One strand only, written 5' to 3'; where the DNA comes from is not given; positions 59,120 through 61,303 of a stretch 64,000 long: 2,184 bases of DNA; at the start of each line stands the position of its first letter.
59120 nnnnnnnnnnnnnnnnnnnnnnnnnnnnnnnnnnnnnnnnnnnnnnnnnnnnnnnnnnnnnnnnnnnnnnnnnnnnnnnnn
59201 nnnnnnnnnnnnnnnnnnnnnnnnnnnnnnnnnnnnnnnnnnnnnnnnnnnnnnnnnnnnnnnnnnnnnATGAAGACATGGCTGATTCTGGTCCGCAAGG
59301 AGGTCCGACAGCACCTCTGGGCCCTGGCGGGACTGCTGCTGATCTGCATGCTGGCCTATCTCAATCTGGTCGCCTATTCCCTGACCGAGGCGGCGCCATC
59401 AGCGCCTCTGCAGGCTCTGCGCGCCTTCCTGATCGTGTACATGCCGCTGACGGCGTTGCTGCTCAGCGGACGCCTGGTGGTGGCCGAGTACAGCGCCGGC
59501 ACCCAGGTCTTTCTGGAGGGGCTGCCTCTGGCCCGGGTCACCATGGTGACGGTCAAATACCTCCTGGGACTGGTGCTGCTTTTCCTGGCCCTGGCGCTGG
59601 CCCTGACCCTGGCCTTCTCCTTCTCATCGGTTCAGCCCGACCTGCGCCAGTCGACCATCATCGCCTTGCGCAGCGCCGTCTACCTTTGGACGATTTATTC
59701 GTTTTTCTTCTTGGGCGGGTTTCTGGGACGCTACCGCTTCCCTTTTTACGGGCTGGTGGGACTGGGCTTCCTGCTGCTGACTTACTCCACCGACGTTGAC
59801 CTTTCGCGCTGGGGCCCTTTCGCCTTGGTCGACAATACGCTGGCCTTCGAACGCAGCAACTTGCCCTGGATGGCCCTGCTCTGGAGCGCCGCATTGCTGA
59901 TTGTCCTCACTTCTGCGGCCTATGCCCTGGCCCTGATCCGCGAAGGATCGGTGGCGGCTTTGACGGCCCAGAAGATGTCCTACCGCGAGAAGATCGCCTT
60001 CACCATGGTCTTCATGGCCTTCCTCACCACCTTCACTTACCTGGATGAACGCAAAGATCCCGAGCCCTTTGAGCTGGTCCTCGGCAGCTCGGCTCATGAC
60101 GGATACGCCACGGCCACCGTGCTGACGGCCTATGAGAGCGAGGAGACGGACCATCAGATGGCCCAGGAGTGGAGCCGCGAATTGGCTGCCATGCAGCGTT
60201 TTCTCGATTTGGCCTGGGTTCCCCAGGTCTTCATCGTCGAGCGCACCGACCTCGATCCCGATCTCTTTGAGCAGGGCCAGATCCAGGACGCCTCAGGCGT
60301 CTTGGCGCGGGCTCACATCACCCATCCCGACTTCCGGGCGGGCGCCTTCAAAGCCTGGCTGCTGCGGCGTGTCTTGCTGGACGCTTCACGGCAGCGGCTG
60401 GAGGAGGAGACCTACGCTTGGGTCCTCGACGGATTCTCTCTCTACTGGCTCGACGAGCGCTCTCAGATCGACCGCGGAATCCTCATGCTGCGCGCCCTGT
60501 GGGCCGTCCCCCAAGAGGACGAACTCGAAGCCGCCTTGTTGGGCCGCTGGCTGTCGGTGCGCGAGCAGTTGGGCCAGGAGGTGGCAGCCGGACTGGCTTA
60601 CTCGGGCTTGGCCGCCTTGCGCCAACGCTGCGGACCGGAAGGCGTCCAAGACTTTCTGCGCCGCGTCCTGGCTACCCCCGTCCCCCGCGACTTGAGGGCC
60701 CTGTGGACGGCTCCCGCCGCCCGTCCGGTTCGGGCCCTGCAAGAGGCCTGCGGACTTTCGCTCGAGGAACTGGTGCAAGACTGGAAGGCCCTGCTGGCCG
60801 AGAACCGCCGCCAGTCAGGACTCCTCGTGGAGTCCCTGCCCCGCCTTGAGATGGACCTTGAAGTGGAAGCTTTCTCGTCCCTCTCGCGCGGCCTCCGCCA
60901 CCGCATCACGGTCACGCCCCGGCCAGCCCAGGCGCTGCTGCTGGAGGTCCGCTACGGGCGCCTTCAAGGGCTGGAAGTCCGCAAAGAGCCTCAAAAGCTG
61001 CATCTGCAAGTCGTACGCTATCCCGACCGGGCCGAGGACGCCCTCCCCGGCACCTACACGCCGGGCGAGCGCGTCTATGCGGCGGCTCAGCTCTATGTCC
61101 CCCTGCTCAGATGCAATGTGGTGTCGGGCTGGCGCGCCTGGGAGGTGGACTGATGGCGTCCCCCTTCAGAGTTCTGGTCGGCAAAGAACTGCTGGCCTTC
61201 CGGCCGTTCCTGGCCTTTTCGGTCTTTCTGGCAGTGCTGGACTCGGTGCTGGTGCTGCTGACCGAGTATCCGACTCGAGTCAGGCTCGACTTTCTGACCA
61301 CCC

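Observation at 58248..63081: Operon of an ABC ATPase followed by two translationally coupled ABC-2-permease/M1-like metallopeptidase fusion paralogs, one active-looking and one degenerate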

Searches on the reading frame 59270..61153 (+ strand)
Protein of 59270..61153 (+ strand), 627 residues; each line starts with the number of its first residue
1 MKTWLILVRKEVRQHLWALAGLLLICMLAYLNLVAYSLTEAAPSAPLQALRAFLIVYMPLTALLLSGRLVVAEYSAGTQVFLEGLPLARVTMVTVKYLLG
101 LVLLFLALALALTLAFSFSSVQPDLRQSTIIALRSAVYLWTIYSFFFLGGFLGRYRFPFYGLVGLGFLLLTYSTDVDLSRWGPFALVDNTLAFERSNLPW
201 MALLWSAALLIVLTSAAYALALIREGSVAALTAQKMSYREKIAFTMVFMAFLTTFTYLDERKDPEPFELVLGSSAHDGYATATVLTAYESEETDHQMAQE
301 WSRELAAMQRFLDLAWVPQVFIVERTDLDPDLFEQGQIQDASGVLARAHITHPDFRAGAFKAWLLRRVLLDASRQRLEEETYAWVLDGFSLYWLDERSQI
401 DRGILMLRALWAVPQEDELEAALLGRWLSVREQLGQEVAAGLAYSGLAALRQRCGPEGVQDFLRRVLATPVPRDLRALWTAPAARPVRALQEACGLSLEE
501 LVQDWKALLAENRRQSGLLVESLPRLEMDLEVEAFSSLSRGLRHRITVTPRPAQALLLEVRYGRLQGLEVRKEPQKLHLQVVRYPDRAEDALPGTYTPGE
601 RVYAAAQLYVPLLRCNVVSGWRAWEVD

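Call 3: search_protein_families(library=pfam, proteins=[window:59270-61153:+], max_evalue=1)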
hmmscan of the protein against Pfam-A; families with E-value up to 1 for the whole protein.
window:59270-61153:+ (627 aa): 3 families
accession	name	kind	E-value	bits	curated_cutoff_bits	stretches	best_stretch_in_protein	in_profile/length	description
PF12730.13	ABC2_membrane_4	-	0.0077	16.7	27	1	18-147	17-151/179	ABC-2 family transporter protein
PF21222.2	Lamp2_2nd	-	0.19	12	27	1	18-31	8-21/32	Lysosome-associated membrane glycoprotein 2, transmembrane segment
PF13346.12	ABC2_membrane_5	-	0.28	11.1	25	1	52-220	37-199/205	ABC-2 family transporter protein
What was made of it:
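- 59270..60052 (+): PermA membrane domain (res 1-261): 6 TM ABC-2 core plus TM7. Coupling-helix motif E73..F81..L85-P86..K96. Conserved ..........MSYREK stretch (59939-59992) just before TM7. Weak Pfam ABC2_membrane_4/5 hits (call 3).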

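Call 4: search_protein_families(library=ncbifam, proteins=[window:59270-61153:+], max_evalue=1)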
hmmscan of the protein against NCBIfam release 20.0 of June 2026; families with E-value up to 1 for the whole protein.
window:59270-61153:+ (627 aa): 1 family
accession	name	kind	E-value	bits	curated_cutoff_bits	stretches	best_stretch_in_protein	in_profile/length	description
TIGR03733.1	lanti_perm_MutG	subfamily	0.1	12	117.2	1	21-137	19-136/248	lantibiotic immunity ABC transporter MutG family permease subunit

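Call 9: find_homologous_proteins(query=window:59270-61153:+)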
Query window:59270-61153:+ (627 aa): 23 proteins with E <= 0.001 among 8000 candidates.
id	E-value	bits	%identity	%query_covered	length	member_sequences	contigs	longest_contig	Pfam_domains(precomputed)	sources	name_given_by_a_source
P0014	0.0e+0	1373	100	100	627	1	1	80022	-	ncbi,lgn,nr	ncbi:MAG TPA: hypothetical protein VLV83_13695 [Acidobacteriota bacterium]|nr:hypothetical protein [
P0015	1.1e-265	901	67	100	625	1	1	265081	PF13346.13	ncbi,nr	ncbi:MAG TPA: hypothetical protein VLU25_02605 [Acidobacteriota bacterium]|nr:hypothetical protein [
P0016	1.6e-111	392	39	99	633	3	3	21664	-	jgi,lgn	jgi:hypothetical protein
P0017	2.3e-98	349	36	99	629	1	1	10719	-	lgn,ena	-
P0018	1.7e-97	346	37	99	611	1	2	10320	-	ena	-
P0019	8.6e-91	324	37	99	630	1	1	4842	-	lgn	-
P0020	1.9e-85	306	37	80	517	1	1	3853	PF13346.13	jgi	jgi:hypothetical protein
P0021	1.9e-84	303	37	80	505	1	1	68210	PF13346.13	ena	-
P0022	5.1e-76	275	31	98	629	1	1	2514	-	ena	-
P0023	4.5e-74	268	36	80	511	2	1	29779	PF13346.13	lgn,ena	-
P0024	9.9e-74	267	35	98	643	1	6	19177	PF12730.14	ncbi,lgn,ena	-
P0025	5.0e-66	242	31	99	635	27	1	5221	-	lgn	-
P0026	5.4e-48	182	30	81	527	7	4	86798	PF12730.14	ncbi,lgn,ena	-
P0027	3.1e-43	167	28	81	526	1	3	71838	-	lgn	-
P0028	8.6e-40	155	26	96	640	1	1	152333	-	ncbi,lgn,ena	-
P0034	2.9e-31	127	26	81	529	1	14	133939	-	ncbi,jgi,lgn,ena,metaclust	metaclust:\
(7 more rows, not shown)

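Call 12: find_encoding_contigs(protein=P0015, flank=8000, max_places=2)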
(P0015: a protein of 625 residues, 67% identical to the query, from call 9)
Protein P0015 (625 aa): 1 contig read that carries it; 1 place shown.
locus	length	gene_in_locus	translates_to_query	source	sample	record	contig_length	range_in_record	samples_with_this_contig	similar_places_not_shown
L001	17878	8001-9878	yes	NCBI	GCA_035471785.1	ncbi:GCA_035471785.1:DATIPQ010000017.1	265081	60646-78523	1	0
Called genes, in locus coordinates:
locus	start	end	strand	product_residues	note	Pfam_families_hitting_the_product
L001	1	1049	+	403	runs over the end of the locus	PF02737:3HCDH_N, PF00725:3HCDH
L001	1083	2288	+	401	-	PF00108:Thiolase_N, PF02803:Thiolase_C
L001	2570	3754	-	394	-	PF00989:PAS, PF13188:PAS_8 (faint), PF08448:PAS_4, PF13426:PAS_9, PF08447:PAS_3 (weak), PF00512:HisKA (weak), PF02518:HATPase_c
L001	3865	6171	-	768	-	PF00924:MS_channel_2nd, PF21082:MS_channel_3rd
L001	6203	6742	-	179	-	PF02357:NusG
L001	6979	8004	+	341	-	PF00005:ABC_tran, PF13304:AAA_21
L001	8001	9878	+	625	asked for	PF13346:ABC2_membrane_5 (weak)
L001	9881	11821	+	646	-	PF12679:ABC2_membrane_2 (faint), PF12730:ABC2_membrane_4 (weak)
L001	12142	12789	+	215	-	PF01931:NTPase_I-T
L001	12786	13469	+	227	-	PF00265:TK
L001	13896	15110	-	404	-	PF13173:AAA_14, PF13635:DUF4143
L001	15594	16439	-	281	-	-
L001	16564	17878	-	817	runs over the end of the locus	PF12704:MacB_PCD, PF02687:FtsX, PF12704:MacB_PCD, PF02687:FtsX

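Call 14: find_encoding_contigs(protein=P0034, flank=8000, max_places=3)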
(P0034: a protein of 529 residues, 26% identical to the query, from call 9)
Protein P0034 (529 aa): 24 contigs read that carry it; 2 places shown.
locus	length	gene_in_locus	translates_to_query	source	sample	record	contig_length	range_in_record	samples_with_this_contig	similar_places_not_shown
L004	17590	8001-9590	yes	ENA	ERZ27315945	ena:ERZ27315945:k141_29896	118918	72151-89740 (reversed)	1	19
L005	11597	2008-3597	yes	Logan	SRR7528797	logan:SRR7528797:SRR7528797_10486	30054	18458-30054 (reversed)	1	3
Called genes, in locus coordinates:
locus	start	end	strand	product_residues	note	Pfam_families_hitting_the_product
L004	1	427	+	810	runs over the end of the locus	-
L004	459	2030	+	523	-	-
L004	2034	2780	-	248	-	PF00694:Aconitase_C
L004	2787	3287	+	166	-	-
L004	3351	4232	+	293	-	PF00756:Esterase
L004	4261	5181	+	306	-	PF21959:DUF6923 (faint), PF24684:Vgb_lyase, PF08450:SGL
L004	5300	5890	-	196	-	PF00677:Lum_binding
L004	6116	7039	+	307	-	PF00756:Esterase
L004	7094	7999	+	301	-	PF00005:ABC_tran, PF13304:AAA_21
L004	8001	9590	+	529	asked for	-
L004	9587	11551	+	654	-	-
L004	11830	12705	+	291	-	PF20434:BD-FAE, PF07859:Abhydrolase_3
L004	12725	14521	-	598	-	PF00361:Proton_antipo_M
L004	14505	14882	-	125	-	-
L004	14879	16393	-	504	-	PF00662:Proton_antipo_N (weak), PF00361:Proton_antipo_M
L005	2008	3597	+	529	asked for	-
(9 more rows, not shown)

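Call 68: search_protein_families(library=padloc, proteins=[window:59270-61153:+], max_evalue=0.01)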
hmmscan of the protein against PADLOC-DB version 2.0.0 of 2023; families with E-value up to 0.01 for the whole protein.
window:59270-61153:+ (627 aa): 0 families

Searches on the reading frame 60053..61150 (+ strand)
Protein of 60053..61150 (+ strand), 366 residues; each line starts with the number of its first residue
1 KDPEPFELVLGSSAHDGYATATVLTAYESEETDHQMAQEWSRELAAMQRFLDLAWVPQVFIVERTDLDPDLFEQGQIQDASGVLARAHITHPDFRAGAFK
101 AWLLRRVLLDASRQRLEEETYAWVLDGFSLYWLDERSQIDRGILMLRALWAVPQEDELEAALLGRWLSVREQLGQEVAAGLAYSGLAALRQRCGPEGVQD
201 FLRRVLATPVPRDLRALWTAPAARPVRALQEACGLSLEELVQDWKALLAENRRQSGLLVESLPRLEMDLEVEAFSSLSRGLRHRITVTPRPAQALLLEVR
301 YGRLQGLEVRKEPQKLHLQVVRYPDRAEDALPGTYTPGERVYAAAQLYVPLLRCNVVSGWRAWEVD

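Call 35: predict_structure(alignment_id=A4)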
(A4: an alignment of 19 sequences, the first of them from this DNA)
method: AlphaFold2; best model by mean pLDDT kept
length: 366 residues; sequences in the alignment: 19
mean_pLDDT: 91.6   pTM: 0.90
mean pLDDT of the five models: 91.6, 90.8, 90.7, 90.0, 88.8
residues with pLDDT >= 90: 292; 70-90: 57; 50-70: 15; < 50: 2
segments of 3 or more residues with pLDDT < 50: none
pLDDT, mean of each block of 10 residues (from residue 1): 60 94 94 96 97 95 92 87 94 94 96 89 95 93 96 87 92 95 98 97 90 69 82 96 97 93 95 90 96 95 90 89 93 93 96 95 92
secondary structure, 60 per line:
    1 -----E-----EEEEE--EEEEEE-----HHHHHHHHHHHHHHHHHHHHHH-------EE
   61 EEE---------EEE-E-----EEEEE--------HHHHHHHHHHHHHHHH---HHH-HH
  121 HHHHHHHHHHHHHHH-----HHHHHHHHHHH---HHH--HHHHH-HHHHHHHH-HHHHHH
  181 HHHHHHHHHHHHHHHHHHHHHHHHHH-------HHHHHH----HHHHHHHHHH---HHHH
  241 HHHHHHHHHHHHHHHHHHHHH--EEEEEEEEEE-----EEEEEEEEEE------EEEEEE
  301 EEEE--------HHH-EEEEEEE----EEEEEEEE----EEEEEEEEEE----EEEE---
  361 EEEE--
elements in order: E12-16 E19-24 H30-51 E59-63 E73-75 E83-87 H96-111 H119-135 H141-151 H160-164 H166-173 H175-206 H214-219 H224-233 H237-261 E264-273 E279-288 E295-304 E317-323 E328-335 E340-349 E354-357 E361-364
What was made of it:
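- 60053..60835 (+): PermA pseudo-peptidase domain (res 262-522): thermolysin/M1-like fold with no metal ligands. AF2 pLDDT 91.6, pTM 0.90 (call 35).
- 60842..61150 (+): PermA C-terminal FN3-like beta-sandwich (res 525-627). Absent from the ~527-aa Verrucomicrobiota orthologs. Model secondary structure (call 35).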
